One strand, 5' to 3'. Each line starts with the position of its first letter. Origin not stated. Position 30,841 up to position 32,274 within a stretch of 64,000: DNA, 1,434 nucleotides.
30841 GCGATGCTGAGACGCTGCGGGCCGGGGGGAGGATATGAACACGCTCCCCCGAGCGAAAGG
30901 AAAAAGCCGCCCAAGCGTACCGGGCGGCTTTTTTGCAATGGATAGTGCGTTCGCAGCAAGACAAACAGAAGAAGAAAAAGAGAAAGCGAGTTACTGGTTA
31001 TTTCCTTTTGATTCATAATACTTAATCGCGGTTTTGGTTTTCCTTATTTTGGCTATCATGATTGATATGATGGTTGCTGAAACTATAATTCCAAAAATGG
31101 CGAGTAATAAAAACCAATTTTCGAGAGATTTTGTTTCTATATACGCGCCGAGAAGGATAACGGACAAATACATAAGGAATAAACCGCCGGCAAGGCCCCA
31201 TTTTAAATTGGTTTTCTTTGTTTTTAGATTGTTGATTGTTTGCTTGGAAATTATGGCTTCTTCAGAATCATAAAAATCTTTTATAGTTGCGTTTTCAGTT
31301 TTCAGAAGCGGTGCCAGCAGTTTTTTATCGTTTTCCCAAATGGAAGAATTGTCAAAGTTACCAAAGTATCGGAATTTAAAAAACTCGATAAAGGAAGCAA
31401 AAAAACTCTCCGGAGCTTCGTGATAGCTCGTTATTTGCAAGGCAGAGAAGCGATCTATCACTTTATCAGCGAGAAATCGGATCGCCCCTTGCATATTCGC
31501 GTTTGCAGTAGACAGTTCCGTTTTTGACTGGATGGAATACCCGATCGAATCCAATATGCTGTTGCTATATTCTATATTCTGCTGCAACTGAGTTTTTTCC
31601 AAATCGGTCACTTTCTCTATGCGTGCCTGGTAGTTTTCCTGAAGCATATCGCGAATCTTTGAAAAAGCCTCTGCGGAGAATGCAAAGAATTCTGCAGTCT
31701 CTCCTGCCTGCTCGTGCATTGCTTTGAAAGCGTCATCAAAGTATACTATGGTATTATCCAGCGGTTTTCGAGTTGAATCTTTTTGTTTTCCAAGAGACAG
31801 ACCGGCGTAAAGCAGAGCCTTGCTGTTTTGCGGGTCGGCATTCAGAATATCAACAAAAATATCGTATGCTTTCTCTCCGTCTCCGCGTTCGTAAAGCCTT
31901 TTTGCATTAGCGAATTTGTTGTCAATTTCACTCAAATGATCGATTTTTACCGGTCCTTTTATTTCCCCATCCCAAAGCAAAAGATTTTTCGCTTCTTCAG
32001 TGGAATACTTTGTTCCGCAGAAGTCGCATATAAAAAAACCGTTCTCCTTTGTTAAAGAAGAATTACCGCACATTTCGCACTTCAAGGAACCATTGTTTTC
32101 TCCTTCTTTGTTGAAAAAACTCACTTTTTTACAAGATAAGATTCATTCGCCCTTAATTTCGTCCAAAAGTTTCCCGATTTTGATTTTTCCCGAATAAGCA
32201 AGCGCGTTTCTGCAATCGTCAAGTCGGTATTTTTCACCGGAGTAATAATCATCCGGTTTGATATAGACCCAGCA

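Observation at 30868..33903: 2.9-kb low-GC island flanked by ~66-bp direct repeats: PD-(D/E)xK nuclease, zinc-ribbon/TPR/TM protein and XRE repressor (candidate defence module)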

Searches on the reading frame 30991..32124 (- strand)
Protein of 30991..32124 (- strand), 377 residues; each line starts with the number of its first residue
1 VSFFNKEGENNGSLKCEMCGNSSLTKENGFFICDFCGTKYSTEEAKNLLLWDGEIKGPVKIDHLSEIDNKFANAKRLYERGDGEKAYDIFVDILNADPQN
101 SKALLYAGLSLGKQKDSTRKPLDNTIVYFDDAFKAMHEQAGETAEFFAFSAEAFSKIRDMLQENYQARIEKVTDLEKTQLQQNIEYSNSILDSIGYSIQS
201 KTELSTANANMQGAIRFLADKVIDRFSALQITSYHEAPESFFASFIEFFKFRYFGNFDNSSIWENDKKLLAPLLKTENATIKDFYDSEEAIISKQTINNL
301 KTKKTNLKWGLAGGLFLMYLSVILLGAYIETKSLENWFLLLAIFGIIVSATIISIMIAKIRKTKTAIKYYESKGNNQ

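Call 9: search_protein_families(library=pfam, proteins=[window:30991-32124:-], max_evalue=1)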
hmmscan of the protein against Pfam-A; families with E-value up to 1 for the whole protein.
window:30991-32124:- (377 aa): 9 families
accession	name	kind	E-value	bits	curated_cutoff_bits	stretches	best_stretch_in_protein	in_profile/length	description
PF11781.13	Zn_ribbon_RRN7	-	2.7e-06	27.4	27.1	1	15-40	6-31/32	Zinc-finger of RNA-polymerase I-specific TFIIB, Rrn7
PF12420.13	DUF3671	-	0.013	15.5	34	1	289-364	143-213/223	Fam-L, Fam-M like protein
PF10080.14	FtrD-like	-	0.072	13.7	26.3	1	15-45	36-66/101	Membrane iron-sulfur containing protein FtrD-like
PF18833.7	TPR_22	-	0.12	13.2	27.2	1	151-205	17-72/92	Tetratricopeptide repeat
PF14446.12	Prok-RING_1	-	0.12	12.7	29.1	1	14-40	5-30/54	Prokaryotic RING finger family 1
PF03107.22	C1_2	-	0.13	13.1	26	1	8-37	12-40/48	C1 domain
PF02748.20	PyrI_C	-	0.22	11.9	23.4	0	25-44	28-47/48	Aspartate carbamoyltransferase regulatory chain, metal binding domain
PF08271.17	Zn_Ribbon_TF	-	0.25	11.4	29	1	15-40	2-29/43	TFIIB zinc-binding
PF14768.12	RPA_interact_C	-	0.29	12.1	25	1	16-46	2-31/80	Replication protein A interacting C-terminal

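Call 10: search_protein_families(library=padloc, proteins=[window:30991-32124:-], max_evalue=1)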
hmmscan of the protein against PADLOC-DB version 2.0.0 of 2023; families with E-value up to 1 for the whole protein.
window:30991-32124:- (377 aa): 1 family
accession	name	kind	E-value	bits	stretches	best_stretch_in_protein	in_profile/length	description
PDLC02363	PycTM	-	0.26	9.1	1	302-370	20-90/154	-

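Call 11: search_protein_families(library=ncbifam, proteins=[window:30991-32124:-], max_evalue=1)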
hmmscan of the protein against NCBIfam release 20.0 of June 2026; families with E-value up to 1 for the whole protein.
window:30991-32124:- (377 aa): 1 family
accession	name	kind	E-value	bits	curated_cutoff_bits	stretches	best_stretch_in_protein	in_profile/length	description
NF041560.1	T6SS_Burk_ExIF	subfamily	0.037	13.7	90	1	304-363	126-188/234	putative type VI secretion system effector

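Call 12: find_homologous_proteins(query=window:30991-32124:-)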
Query window:30991-32124:- (377 aa): 94 proteins with E <= 0.001 among 3435 candidates.
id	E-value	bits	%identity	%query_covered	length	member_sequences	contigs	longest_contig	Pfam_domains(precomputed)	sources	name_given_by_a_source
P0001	1.0e-223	760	95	97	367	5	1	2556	-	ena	-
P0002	2.8e-16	78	44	30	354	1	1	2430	-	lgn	-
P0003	8.9e-15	73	34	34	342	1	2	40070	-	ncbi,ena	-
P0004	2.0e-14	72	36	38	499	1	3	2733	-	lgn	-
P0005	2.0e-14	72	44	24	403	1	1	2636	-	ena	-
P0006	2.5e-14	72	33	38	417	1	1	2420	-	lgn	-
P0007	2.5e-14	72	33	38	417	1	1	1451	-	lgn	-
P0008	2.5e-14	72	41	28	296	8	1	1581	PF11781.14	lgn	-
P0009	2.7e-14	71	33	38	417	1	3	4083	-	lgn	-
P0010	2.9e-14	71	44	24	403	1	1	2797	-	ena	-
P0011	4.8e-14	71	33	38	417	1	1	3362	-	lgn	-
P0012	4.8e-14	71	33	38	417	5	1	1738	-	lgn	-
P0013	5.2e-14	71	33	38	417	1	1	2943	-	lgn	-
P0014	5.2e-14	70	33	38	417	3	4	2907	-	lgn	-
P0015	5.5e-14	70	45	24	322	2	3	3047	-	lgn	-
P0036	5.2e-12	64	34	28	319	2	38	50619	-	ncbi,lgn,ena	-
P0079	3.7e-8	51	36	25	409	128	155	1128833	-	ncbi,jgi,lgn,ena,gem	ncbi:MAG: TFIIB-type zinc finger domain-containing protein [Dialister invisus]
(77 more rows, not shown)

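Call 16: find_encoding_contigs(protein=P0001, flank=5000, max_places=3)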
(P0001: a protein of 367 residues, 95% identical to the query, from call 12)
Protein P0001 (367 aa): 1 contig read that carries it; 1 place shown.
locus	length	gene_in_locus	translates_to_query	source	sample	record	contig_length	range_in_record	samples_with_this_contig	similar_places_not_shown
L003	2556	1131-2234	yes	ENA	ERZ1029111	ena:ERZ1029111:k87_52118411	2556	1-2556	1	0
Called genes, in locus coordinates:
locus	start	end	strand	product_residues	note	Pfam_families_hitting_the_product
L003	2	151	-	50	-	?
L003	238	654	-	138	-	-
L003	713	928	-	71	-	PF12844:HTH_19, PF13443:HTH_26 (weak), PF13560:HTH_31, PF01381:HTH_3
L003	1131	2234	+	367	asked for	-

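Call 36: search_protein_representatives(protein=window:30991-32124:-)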
Query: 377 residues. Proteins with E-value up to 0.001 (for the whole library): 2458; up to 1e-10: 639; up to 1e-30: 2. The best 150 are listed.
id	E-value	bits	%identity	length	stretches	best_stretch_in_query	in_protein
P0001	3.3e-224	760.1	95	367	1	13-377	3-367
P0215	6.5e-35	137.6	36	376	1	14-270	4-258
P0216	1.4e-28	116.7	37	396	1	14-171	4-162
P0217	2.9e-26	109.1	41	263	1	14-191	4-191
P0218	1.5e-25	106.7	39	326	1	14-158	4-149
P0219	5.7e-25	104.9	42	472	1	14-141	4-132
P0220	9.4e-24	100.9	37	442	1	14-160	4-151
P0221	3.7e-23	98.9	38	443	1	14-157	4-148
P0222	4.2e-23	98.7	41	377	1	14-166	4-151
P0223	7.7e-23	97.9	37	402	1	14-162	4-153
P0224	1.7e-22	96.7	36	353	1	14-168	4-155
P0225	2.2e-22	96.4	38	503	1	14-157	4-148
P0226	2.7e-22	96.1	42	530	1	14-153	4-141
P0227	8.2e-22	94.5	33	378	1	14-264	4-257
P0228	1.1e-21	94.1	38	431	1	18-162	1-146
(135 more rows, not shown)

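Call 44: predict_structure(alignment_id=A3)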
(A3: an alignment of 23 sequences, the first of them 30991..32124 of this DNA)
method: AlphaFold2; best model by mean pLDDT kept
length: 377 residues; sequences in the alignment: 23
mean_pLDDT: 66.1   pTM: 0.45
mean pLDDT of the five models: 66.1, 65.6, 65.2, 64.5, 63.4
residues with pLDDT >= 90: 50; 70-90: 132; 50-70: 86; < 50: 109
segments of 3 or more residues with pLDDT < 50: 1-12, 50-60, 212-218, 220-289
pLDDT, mean of each block of 10 residues (from residue 1): 35 68 83 85 71 37 80 96 94 95 96 70 83 89 81 82 74 61 63 57 49 49 47 41 43 37 36 33 43 74 78 70 67 65 71 70 74 66
secondary structure, 60 per line:
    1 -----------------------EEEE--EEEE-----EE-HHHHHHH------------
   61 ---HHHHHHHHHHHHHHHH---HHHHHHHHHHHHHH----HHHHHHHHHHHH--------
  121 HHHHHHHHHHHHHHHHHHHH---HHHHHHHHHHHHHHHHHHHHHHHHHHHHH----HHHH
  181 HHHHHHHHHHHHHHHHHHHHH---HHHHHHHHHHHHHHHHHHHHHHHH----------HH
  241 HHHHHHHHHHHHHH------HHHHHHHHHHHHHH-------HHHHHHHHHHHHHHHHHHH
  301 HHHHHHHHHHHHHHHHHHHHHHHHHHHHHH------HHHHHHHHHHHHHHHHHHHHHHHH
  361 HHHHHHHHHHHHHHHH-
elements in order: E24-27 E30-33 H42-48 H64-79 H83-96 H101-112 H121-140 H144-172 H177-201 H205-228 H239-254 H261-274 H282-330 H337-376

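Call 50: fold_search(model_id=the predicted structure, library=pdb)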
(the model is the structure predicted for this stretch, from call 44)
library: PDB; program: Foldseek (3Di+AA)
matches with E <= 10: 935; with E <= 0.001: 0
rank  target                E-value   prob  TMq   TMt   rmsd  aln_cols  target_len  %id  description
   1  6v8e_B                2.6e-02  1.00  0.23  0.62   5.6       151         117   14  Computationally designed C3-symmetric homotrimer from TPR repeat protein (released 2020-08-12)
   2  9qhc_A                2.7e-02  0.75  0.19  0.24  21.6       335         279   13  Crystal structure of 8-repeat CTPR protein with eliminated coordination sites (released 2025-10-22)
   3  9gzg_A                2.9e-02  0.98  0.18  0.39  10.9       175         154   14  Crystal structure of CTPR4E4 mutant (released 2025-10-15)
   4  1na3_A                3.2e-02  1.00  0.18  0.69   4.5        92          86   22  Design of Stable alpha-Helical Arrays from an Idealized TPR Motif (released 2003-06-03)
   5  1na0_A                3.2e-02  1.00  0.22  0.58   6.4       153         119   15  Design of Stable alpha-Helical Arrays from an Idealized TPR Motif (released 2003-06-03)
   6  4buj_B                3.2e-02  0.91  0.22  0.08  18.9       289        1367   15  Crystal structure of the S. cerevisiae Ski2-3-8 complex (released 2013-08-28)
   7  6vl6_A                3.5e-02  0.99  0.20  0.47   7.5       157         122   13  De novo designed tetrahedral nanoparticle T33_dn2 presenting BG505 SOSIP trimers (released 2020-08-12)
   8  9qhc_B                3.5e-02  0.94  0.16  0.22  17.6       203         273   17  Crystal structure of 8-repeat CTPR protein with eliminated coordination sites (released 2025-10-22)
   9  6v8e_A                3.7e-02  1.00  0.23  0.61   5.7       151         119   14  Computationally designed C3-symmetric homotrimer from TPR repeat protein (released 2020-08-12)
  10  6v8e_D                3.9e-02  1.00  0.23  0.61   5.8       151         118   14  Computationally designed C3-symmetric homotrimer from TPR repeat protein (released 2020-08-12)
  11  5fzr_A                3.9e-02  1.00  0.15  0.48  10.4       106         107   21  Designed TPR Protein M4N delta C (CF I) (released 2016-10-12)
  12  3vty_C                3.9e-02  0.96  0.17  0.33  15.0       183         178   16  Crystal structure of MamA (released 2012-10-31)
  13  5fzq_B                4.1e-02  1.00  0.16  0.54   9.8       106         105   21  Designed TPR Protein M4N (released 2016-10-12)
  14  2pl2_A                4.1e-02  0.82  0.14  0.24  17.0       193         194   20  Crystal structure of TTC0263: a thermophilic TPR protein in Thermus thermophilus HB27 (released 2008-03-04)
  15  7obi_B                4.3e-02  0.99  0.19  0.48  12.9       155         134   21  Consensus tetratricopeptide repeat protein type RV4 (released 2022-02-23)
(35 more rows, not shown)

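Call 60: search_protein_families(library=phrogs, proteins=[window:30991-32124:-], max_evalue=0.01)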
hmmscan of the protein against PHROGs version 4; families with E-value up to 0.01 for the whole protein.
window:30991-32124:- (377 aa): 0 families

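Call 82: find_encoding_contigs(protein=P0003, flank=4000, max_places=2)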
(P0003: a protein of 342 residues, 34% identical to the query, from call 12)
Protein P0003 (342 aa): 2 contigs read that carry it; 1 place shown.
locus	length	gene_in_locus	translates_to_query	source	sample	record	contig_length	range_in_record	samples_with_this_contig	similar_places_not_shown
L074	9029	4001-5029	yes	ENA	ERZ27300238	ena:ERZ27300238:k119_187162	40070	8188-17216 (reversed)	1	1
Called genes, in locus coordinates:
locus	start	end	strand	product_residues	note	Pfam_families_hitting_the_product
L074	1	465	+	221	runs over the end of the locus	-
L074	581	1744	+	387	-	PF00581:Rhodanese, PF01171:ATP_bind_3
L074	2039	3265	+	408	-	PF13421:Band_7_1, PF01145:Band_7 (weak), PF17032:Zn_ribbon_15 (faint), PF13248:Zn_ribbon_3 (weak), PF18912:DZR_2 (faint), PF12773:DZR, PF13240:Zn_Ribbon_1 (weak), PF12773:DZR (weak)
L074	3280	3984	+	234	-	-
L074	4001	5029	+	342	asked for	-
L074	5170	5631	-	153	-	PF00011:HSP20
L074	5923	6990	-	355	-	PF00392:GntR, PF00155:Aminotran_1_2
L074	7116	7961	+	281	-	PF08543:Phos_pyr_kin, PF00294:PfkB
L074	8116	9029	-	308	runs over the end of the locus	PF03547:Mem_trans, PF01758:SBF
